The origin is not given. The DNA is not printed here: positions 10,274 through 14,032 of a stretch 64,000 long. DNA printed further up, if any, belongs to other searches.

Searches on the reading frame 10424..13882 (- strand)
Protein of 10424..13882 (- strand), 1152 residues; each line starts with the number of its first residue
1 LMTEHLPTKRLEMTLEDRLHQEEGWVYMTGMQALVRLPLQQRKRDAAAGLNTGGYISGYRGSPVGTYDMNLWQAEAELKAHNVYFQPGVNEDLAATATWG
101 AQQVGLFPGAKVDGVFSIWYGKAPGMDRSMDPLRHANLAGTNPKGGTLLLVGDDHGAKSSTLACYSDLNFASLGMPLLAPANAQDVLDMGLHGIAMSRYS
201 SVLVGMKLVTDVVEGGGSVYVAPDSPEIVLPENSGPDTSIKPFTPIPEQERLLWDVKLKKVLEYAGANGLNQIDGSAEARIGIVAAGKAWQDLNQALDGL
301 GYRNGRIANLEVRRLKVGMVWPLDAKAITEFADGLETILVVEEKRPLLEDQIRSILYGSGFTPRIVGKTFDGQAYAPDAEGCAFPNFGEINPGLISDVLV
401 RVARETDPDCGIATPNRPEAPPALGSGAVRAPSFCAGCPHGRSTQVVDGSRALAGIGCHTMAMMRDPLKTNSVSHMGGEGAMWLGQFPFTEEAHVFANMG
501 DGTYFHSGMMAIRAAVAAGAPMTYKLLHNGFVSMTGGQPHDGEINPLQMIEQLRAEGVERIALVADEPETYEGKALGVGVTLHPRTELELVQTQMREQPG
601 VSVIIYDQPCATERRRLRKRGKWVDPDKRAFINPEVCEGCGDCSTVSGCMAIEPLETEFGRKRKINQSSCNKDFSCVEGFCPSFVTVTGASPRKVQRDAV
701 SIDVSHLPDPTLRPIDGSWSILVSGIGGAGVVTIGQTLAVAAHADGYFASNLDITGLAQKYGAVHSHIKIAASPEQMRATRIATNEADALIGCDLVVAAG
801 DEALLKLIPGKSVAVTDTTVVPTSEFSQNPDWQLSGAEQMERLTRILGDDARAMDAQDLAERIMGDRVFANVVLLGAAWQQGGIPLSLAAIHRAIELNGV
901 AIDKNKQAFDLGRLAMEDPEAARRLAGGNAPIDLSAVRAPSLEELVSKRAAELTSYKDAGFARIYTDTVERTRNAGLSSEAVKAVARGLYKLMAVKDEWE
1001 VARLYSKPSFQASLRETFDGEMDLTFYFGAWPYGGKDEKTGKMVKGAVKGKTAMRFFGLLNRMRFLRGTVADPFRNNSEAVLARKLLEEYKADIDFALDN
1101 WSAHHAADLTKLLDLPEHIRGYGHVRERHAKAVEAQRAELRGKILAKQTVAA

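Call 34: search_protein_families(library=ncbifam, proteins=[window:10424-13882:-], max_evalue=0.01)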
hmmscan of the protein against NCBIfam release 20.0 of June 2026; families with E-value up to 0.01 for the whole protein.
window:10424-13882:- (1152 aa): 21 families
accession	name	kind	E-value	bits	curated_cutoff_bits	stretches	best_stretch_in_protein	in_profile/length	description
NF009589.0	PRK13030.1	subfamily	0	1379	816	1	11-1146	14-1159/1170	indolepyruvate ferredoxin oxidoreductase family protein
NF009588.0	PRK13029.1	subfamily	0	1324.4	952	1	10-1147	13-1179/1196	indolepyruvate ferredoxin oxidoreductase family protein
TIGR03336.1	IOR_alpha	equivalog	2.1e-47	161.8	650.9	1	56-678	23-588/595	indolepyruvate ferredoxin oxidoreductase subunit alpha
NF005322.0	PRK06853.1-2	equivalog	1.9e-20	73.5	237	1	720-916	7-193/197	indolepyruvate oxidoreductase subunit beta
TIGR03334.1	IOR_beta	equivalog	1.1e-17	64.6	205.8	1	720-913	2-188/189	indolepyruvate ferredoxin oxidoreductase subunit beta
NF004917.0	PRK06274.1-3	equivalog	8.8e-14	51.9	284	1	719-896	3-171/203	indolepyruvate oxidoreductase subunit beta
NF005323.0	PRK06853.1-3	equivalog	1.6e-13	51.1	238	1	719-916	7-195/197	indolepyruvate oxidoreductase subunit beta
NF005326.0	PRK06853.1-6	equivalog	6.5e-13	48.9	348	1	719-914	4-194/202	indolepyruvate oxidoreductase subunit beta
NF005324.0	PRK06853.1-4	equivalog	6.4e-12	45.7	222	1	720-916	4-189/196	indolepyruvate oxidoreductase subunit beta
NF004918.0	PRK06274.1-4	equivalog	8.8e-12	45.2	278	1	718-896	2-170/202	indolepyruvate oxidoreductase subunit beta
NF005325.0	PRK06853.1-5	equivalog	1.7e-09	37.7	230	1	720-913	5-188/192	indolepyruvate oxidoreductase subunit beta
NF005328.0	PRK06853.2-2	equivalog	3.1e-08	33.6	240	1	720-794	5-75/192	indolepyruvate oxidoreductase subunit beta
NF006179.0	PRK08312.1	subfamily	3.9e-08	32.8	348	1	720-1016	13-334/514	indolepyruvate oxidoreductase subunit beta family protein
NF004916.0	PRK06274.1-2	equivalog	4.6e-08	33.4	227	1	721-771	5-55/178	indolepyruvate oxidoreductase subunit beta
NF004915.0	PRK06274.1-1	equivalog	4.8e-08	32.7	274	1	720-897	4-171/194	indolepyruvate oxidoreductase subunit beta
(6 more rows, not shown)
